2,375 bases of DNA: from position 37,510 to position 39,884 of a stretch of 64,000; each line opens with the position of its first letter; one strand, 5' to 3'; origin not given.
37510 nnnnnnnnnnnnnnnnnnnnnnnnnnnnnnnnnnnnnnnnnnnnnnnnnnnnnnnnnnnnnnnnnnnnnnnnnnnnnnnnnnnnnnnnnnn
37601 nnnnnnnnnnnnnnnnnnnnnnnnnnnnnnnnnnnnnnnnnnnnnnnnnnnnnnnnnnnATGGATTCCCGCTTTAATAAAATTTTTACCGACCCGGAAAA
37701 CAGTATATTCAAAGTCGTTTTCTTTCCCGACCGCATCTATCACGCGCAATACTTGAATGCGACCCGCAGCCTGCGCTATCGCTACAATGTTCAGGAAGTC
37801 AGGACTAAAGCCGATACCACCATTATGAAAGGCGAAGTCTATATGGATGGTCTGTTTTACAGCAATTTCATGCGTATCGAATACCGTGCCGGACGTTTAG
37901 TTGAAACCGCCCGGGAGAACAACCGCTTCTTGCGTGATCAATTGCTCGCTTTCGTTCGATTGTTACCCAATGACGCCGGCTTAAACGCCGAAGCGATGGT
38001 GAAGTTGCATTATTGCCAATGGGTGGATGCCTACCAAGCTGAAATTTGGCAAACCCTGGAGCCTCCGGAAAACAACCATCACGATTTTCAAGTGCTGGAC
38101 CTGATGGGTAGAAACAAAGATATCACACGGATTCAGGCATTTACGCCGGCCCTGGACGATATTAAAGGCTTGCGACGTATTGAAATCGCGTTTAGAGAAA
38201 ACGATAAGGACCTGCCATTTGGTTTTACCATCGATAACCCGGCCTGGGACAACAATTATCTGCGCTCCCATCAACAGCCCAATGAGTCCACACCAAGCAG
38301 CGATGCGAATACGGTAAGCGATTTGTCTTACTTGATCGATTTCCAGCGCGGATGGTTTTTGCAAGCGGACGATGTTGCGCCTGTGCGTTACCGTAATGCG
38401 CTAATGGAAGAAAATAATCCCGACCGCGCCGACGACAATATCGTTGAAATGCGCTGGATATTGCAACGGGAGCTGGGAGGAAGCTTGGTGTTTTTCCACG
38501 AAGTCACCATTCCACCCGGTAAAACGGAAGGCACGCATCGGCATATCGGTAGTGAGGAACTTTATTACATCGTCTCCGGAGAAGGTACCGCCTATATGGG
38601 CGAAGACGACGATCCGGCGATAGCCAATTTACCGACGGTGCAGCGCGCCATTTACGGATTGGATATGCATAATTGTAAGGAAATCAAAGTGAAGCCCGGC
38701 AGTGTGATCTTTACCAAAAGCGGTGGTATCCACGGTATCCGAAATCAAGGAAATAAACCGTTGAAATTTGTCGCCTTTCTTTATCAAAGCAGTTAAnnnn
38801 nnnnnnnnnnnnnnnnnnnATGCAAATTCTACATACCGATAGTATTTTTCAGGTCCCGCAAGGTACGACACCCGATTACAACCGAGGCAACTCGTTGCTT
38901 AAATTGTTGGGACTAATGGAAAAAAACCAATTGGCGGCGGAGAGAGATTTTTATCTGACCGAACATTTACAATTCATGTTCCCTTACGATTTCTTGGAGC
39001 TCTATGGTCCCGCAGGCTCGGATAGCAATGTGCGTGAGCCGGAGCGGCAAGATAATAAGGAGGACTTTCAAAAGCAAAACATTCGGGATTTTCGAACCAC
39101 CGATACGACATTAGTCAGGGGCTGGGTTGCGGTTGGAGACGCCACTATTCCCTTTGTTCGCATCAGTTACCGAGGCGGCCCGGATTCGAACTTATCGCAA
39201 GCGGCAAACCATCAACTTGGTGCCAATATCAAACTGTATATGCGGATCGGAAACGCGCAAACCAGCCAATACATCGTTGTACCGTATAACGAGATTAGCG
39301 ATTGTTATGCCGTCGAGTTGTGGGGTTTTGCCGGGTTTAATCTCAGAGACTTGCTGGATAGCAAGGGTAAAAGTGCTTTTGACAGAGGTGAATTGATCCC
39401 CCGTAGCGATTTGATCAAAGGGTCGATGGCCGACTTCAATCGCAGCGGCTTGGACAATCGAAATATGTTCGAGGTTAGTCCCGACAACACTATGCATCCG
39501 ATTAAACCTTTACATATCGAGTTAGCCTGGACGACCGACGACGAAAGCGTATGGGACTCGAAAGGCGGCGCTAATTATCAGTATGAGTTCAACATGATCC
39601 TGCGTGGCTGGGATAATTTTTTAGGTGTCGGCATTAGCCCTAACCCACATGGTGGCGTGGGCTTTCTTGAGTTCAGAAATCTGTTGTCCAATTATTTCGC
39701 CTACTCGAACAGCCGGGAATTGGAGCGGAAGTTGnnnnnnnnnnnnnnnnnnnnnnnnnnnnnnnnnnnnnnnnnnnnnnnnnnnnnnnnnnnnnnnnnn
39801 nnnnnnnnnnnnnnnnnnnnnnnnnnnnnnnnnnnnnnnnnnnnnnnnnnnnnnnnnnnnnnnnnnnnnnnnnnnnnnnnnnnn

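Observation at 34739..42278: Putative oxidative alpha-glucan/glycogen pathway: CBM48-fusion, GMC, two cupins, GH13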

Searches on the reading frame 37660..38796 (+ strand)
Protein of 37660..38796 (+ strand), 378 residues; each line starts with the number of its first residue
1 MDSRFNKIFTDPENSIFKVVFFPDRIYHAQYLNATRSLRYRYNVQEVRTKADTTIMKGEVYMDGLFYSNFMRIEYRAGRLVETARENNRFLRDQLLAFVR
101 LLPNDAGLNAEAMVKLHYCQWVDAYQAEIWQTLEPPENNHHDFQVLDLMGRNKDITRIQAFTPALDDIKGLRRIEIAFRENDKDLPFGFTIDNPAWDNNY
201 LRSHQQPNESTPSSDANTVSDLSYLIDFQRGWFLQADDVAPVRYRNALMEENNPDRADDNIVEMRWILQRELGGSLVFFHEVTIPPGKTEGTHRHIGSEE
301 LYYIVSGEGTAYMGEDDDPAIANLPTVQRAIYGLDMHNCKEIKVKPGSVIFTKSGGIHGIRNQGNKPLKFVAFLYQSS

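Call 3: search_protein_families(library=pfam, proteins=[window:37660-38796:+], max_evalue=0.01)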
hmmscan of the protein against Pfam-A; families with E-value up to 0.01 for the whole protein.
window:37660-38796:+ (378 aa): 1 family
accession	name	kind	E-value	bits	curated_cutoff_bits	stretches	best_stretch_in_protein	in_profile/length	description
PF07883.17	Cupin_2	-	6.6e-13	48.6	27.2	2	281-315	2-35/70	Cupin domain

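Call 5: search_protein_families(library=ncbifam, proteins=[window:37660-38796:+], max_evalue=0.01)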
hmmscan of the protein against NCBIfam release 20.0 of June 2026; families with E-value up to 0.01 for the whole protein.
window:37660-38796:+ (378 aa): 0 families

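Call 20: search_solved_structures(query=window:37660-38796:+, max_evalue=1)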
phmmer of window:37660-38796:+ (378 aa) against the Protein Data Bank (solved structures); distinct sequences matched with E-value up to 1: 11.
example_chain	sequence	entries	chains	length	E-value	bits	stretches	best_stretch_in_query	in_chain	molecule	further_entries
1o4t_A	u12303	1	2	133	1.6e-11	47.3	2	256-311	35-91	putative oxalate decarboxylase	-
1v70_A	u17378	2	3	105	0.00071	22.2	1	282-317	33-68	probable antibiotics synthesis protein | hypothetical protein TTHA0104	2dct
2gu9_A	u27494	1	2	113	0.0043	19.6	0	345-375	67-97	tetracenomycin polyketide synthesis protein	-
3h50_A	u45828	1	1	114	0.0044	19.6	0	345-375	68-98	Tetracenomycin polyketide synthesis protein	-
7zvy_G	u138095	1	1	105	0.047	16.2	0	281-316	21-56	Cupin_2 domain-containing protein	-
7zvy_E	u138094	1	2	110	0.054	16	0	281-316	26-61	Cupin_2 domain-containing protein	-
7zvy_B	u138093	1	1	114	0.061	15.8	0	281-316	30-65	Cupin_2 domain-containing protein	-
7zvy_A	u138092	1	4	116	0.064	15.8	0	281-316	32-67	Cupin_2 domain-containing protein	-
3l2h_A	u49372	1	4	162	0.098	15.1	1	277-319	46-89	Putative sugar phosphate isomerase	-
7zvm_A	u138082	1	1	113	0.48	12.9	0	280-310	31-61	Mannose-6-phosphate isomerase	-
3h8u_A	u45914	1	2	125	0.84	12.1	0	343-373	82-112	uncharacterized conserved protein with double-stranded beta-helix domain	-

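Call 24: find_homologous_proteins(query=window:37660-38796:+, max_evalue=0.001)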
Query window:37660-38796:+ (378 aa): 1197 proteins with E <= 0.001 among 3186 candidates; the best 120 are listed.
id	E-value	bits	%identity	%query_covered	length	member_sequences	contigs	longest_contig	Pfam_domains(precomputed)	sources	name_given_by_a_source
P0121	5.7e-260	880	100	100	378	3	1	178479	PF07883.18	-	-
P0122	1.5e-251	852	97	100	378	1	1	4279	PF07883.18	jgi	-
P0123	1.5e-230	783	88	100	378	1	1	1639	PF07883.18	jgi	jgi:mannose-6-phosphate isomerase-like protein (cupin superfamily)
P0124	2.3e-227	773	86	100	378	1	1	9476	PF07883.18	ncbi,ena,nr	ncbi:Oxalate-binding protein [Methylococcales bacterium]|nr:Oxalate-binding protein [Methylococcales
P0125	3.2e-227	772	86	100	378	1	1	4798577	PF07883.18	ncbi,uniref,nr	ncbi:cupin domain-containing protein [Methylomonas sp. LL1]|uniref:hypothetical protein n=1 Tax=Meth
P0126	4.8e-205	699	79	100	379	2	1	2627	PF07883.18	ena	-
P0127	1.0e-201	688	77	100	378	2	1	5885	PF07883.18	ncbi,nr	ncbi:MAG: cupin domain-containing protein [Methyloprofundus sp.]|nr:cupin domain-containing protein 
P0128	2.7e-199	680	77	100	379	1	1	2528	PF07883.18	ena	-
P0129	4.3e-198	676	76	100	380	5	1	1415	PF07883.18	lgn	-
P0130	1.7e-193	661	72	100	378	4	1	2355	PF07883.18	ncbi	-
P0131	9.7e-191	652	71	100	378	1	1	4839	PF07883.18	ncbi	-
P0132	1.7e-188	645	72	100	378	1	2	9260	PF07883.18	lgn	-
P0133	1.3e-187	642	71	100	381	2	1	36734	PF07883.18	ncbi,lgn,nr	ncbi:MAG: cupin domain-containing protein [Myxococcota bacterium]|nr:cupin domain-containing protein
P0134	1.4e-187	642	70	100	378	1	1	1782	PF07883.18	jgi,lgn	-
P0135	4.2e-186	637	70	100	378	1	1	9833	PF07883.18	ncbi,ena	-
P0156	8.8e-178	609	67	100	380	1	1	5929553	PF07883.18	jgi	jgi:mannose-6-phosphate isomerase-like protein (cupin superfamily)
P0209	6.9e-172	590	66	100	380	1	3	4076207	PF07883.18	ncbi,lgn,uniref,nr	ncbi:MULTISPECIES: cupin domain-containing protein [Nitrosomonas]|uniref:Cupin n=1 Tax=Nitrosomonas 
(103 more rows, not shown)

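Call 34: predict_structure(alignment_id=A2)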
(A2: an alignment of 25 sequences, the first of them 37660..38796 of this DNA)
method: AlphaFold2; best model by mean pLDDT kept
length: 378 residues; sequences in the alignment: 25
mean_pLDDT: 71.7   pTM: 0.58
mean pLDDT of the five models: 71.7, 70.7, 67.7, 65.6, 64.3
residues with pLDDT >= 90: 77; 70-90: 149; 50-70: 84; < 50: 68
segments of 3 or more residues with pLDDT < 50: 1-22, 80-83, 182-204, 222-232, 272-275
pLDDT, mean of each block of 10 residues (from residue 1): 37 34 55 81 75 81 91 72 50 77 90 85 83 88 89 91 91 79 40 34 51 69 41 58 68 73 69 54 87 68 89 85 90 79 89 77 90 64
secondary structure, 60 per line:
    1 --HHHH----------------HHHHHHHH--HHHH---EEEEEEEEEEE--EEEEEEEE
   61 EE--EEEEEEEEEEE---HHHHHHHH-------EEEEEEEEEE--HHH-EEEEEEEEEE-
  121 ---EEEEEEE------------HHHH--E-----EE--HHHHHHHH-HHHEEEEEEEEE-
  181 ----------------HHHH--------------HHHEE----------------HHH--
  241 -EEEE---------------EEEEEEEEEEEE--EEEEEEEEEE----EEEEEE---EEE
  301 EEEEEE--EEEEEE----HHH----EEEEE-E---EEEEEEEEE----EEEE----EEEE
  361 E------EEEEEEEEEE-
elements in order: H3-6 H23-30 H33-36 E40-50 E53-62 E65-75 H79-86 E94-103 E110-119 E124-130 H143-146 H159-166 E171-179 H197-200 E242-245 E261-272 E275-284 E289-294 E298-306 E309-314 E326-330 E336-344 E349-352 E357-361 E368-377

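Call 39: fold_search(model_id=the predicted structure, library=pdb)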
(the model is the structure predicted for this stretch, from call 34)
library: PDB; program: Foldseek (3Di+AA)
matches with E <= 10: 1582; with E <= 0.001: 690
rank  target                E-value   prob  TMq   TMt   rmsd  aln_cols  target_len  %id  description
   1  1o4t_A                5.0e-09  1.00  0.26  0.82   2.5       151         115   27  Crystal structure of a predicted oxalate decarboxylase (tm1287) from thermotoga maritima at 1.95 A resolution (released 2003-07-15)
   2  5hi0                  9.8e-09  1.00  0.22  0.22  20.0       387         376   11  The Substrate Binding Mode and Chemical Basis of a Reaction Specificity Switch in Oxalate Decarboxylase (released 2016-04-06)
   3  2uya                  1.0e-08  1.00  0.22  0.22  19.8       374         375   12  DEL162-163 mutant of Bacillus subtilis Oxalate Decarboxylase OxdC (released 2007-08-21)
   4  4met_A                1.6e-08  1.00  0.22  0.22  20.0       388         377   12  Assigning the EPR Fine Structure Parameters of the Mn(II) Centers in Bacillus subtilis Oxalate Decarboxylase by Site-D (released 2014-03-05)
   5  5vg3_B                1.9e-08  1.00  0.22  0.22  20.1       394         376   12  Structure of Oxalate Decarboxylase from Bacillus subtilis at pH 4.6 (released 2017-10-18)
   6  2v09                  2.2e-08  1.00  0.22  0.22  19.6       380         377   11  SENS161-164DSSN mutant of Bacillus subtilis Oxalate Decarboxylase OxdC (released 2007-10-30)
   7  1uw8                  2.6e-08  1.00  0.22  0.22  19.8       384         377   11  CRYSTAL STRUCTURE OF OXALATE DECARBOXYLASE (released 2004-02-19)
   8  6ufi                  2.6e-08  1.00  0.22  0.22  19.8       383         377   12  W96Y Oxalate Decarboxylase (Bacillus subtilis) (released 2020-09-30)
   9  6tzp                  3.5e-08  1.00  0.22  0.22  19.7       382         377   13  W96F Oxalate Decarboxylase (B. subtilis) (released 2021-02-17)
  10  5vg3_A                3.5e-08  1.00  0.23  0.23  20.1       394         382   12  Structure of Oxalate Decarboxylase from Bacillus subtilis at pH 4.6 (released 2017-10-18)
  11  2uy8                  4.1e-08  1.00  0.23  0.23  19.8       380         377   12  R92A mutant of Bacillus subtilis Oxalate Decarboxylase OxdC (released 2007-08-21)
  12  3s0m                  4.1e-08  1.00  0.22  0.22  19.7       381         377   12  A Structural Element that Modulates Proton-Coupled Electron Transfer in Oxalate Decarboxylase (released 2012-04-25)
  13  2uy9                  4.9e-08  1.00  0.23  0.23  19.9       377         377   11  E162A mutant of Bacillus subtilis Oxalate Decarboxylase OxdC (released 2007-08-21)
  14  1j58                  6.8e-08  1.00  0.23  0.23  19.8       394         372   11  Crystal Structure of Oxalate Decarboxylase (released 2002-07-03)
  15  8hjz_A                7.6e-08  1.00  0.25  0.73   3.9       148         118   17  Crystal structure of a cupin protein (tm1459, H52A/H58Q mutant) in copper (Cu) substituted form (released 2023-06-14)
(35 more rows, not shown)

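Call 57: find_encoding_contigs(protein=P0209, flank=10000, max_places=1)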
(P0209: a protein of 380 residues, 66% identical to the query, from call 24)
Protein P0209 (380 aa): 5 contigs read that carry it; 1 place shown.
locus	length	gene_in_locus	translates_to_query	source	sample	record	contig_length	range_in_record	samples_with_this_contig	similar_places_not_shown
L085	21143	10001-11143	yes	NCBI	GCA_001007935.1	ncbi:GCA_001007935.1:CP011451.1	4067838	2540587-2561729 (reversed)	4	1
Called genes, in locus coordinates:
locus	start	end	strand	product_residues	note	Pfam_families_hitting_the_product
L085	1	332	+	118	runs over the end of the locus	PF08291:Peptidase_M15_3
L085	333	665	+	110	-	-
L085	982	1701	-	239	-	PF13358:DDE_3 (faint), PF13518:HTH_28 (faint), PF06056:Terminase_5 (weak), PF13384:HTH_23 (weak), PF13551:HTH_29 (weak), PF13565:HTH_32 (weak), PF13592:HTH_33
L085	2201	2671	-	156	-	PF13358:DDE_3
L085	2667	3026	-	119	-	PF01710:HTH_Tnp_IS630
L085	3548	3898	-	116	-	-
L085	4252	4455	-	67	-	PF01527:HTH_Tnp_1 (weak)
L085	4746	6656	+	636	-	PF02922:CBM_48, PF00128:Alpha-amylase (faint), PF02806:Alpha-amylase_C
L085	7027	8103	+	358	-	PF13618:Gluconate_2-dh3 (weak)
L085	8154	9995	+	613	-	PF00890:FAD_binding_2 (faint), PF00732:GMC_oxred_N (weak), PF05199:GMC_oxred_C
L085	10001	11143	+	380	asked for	PF07883:Cupin_2 (faint)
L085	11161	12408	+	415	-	-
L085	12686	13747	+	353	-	PF25210:Kelch_FKB95, PF24681:Kelch_KLHDC2_KLHL20_DRC7, PF24981:Beta-prop_ATRN-LZTR1, PF13415:Beta-prop_FBX42, PF24681:Kelch_KLHDC2_KLHL20_DRC7, PF13415:Beta-prop_FBX42, PF13964:Beta-prop_Calicin, PF25210:Kelch_FKB95, +10 more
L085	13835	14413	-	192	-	-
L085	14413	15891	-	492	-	PF00264:Tyrosinase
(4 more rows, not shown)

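Call 59: find_encoding_contigs(protein=P0156, flank=10000, max_places=1)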
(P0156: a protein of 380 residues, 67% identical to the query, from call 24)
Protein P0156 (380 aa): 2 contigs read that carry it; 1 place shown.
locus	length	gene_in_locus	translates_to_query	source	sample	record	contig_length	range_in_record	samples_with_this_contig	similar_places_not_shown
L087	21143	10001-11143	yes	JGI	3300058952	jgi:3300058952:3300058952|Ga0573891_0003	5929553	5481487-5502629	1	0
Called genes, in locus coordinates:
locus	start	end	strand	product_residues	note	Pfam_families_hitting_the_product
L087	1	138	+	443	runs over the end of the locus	PF01266:DAO, PF01593:Amino_oxidase, PF13450:NAD_binding_8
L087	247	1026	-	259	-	-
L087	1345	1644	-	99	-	PF04839:PSRP-3_Ycf65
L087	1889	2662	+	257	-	PF20388:DUF6683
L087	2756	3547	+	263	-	PF00702:Hydrolase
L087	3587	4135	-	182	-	PF27539:Y2318_C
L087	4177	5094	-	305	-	PF08450:SGL (faint)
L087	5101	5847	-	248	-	PF00106:adh_short, PF08659:KR, PF13561:adh_short_C2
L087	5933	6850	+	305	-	PF00126:HTH_1, PF03466:LysR_substrate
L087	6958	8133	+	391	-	PF13618:Gluconate_2-dh3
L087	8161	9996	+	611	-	PF00890:FAD_binding_2 (faint), PF00732:GMC_oxred_N, PF05199:GMC_oxred_C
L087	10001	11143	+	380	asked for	PF07883:Cupin_2 (faint)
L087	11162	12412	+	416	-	-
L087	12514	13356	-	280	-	-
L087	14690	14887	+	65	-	-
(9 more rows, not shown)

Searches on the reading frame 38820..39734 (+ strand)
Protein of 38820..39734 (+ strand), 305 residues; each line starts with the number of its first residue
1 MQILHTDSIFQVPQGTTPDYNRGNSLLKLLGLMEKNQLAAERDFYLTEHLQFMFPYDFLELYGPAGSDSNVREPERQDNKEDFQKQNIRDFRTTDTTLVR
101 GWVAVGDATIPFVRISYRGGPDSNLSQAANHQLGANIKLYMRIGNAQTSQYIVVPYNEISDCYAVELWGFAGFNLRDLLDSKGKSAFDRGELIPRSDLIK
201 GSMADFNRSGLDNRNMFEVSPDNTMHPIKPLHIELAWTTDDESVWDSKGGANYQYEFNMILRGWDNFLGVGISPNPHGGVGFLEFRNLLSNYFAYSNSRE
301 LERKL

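Call 76: search_protein_representatives(alignment_id=A4)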
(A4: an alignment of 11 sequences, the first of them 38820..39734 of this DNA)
Query: 11 sequences, 305 profile positions. Proteins with E-value up to 0.001 (for the whole library): 141; up to 1e-10: 115; up to 1e-30: 53. The best 141 are listed.
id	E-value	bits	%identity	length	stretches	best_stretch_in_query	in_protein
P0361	4.8e-124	430.1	-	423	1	1-303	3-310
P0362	6.0e-119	413.4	-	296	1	1-295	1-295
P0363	1.3e-108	379.4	-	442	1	8-299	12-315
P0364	3.7e-105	368.1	-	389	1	1-269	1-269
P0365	3.8e-105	368.1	-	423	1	1-296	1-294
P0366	5.6e-104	364.2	-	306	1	1-227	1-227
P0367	2.0e-103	362.4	-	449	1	5-298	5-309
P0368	1.4e-93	330.1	-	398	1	4-294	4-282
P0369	3.2e-93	328.9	-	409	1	1-304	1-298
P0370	2.9e-80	286.4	-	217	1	19-231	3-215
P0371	4.1e-80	285.9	-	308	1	1-271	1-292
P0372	4.4e-79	282.5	-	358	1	1-227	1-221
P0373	1.6e-78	280.7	-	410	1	1-305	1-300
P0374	1.8e-77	277.2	-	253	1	28-274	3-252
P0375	9.3e-77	274.8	-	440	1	8-298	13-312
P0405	1.3e-34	136.4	-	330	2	232-295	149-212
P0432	1.8e-22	96.6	-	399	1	199-304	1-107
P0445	1.4e-19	87.1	-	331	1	1-163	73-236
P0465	1.6e-14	70.5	-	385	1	16-284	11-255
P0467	3.1e-14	69.5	-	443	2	6-93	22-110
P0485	4.5e-08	49.3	-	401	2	200-236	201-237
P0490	1.2e-06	44.6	-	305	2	88-194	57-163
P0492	2.0e-06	43.9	-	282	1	137-284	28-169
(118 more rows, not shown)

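Call 78: search_protein_families(library=pfam, proteins=[P0465, P0485, P0490, P0492, P0467, P0432, P0445, P0405], max_evalue=0.001)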
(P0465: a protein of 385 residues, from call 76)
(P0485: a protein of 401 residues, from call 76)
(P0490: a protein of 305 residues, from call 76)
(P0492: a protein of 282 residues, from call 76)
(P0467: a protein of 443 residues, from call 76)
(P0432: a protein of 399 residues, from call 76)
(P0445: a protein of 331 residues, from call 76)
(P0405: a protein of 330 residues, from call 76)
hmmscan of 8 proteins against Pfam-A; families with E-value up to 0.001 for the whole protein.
P0465 (385 aa): 0 families

P0485 (401 aa): 0 families

P0490 (305 aa): 0 families

P0492 (282 aa): 0 families

P0467 (443 aa): 0 families

P0432 (399 aa): 0 families

P0445 (331 aa): 0 families

P0405 (330 aa): 1 family
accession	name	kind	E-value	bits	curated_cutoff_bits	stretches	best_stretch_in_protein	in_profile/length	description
PF07883.17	Cupin_2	-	8.8e-06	25.8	27.2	1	249-314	3-56/70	Cupin domain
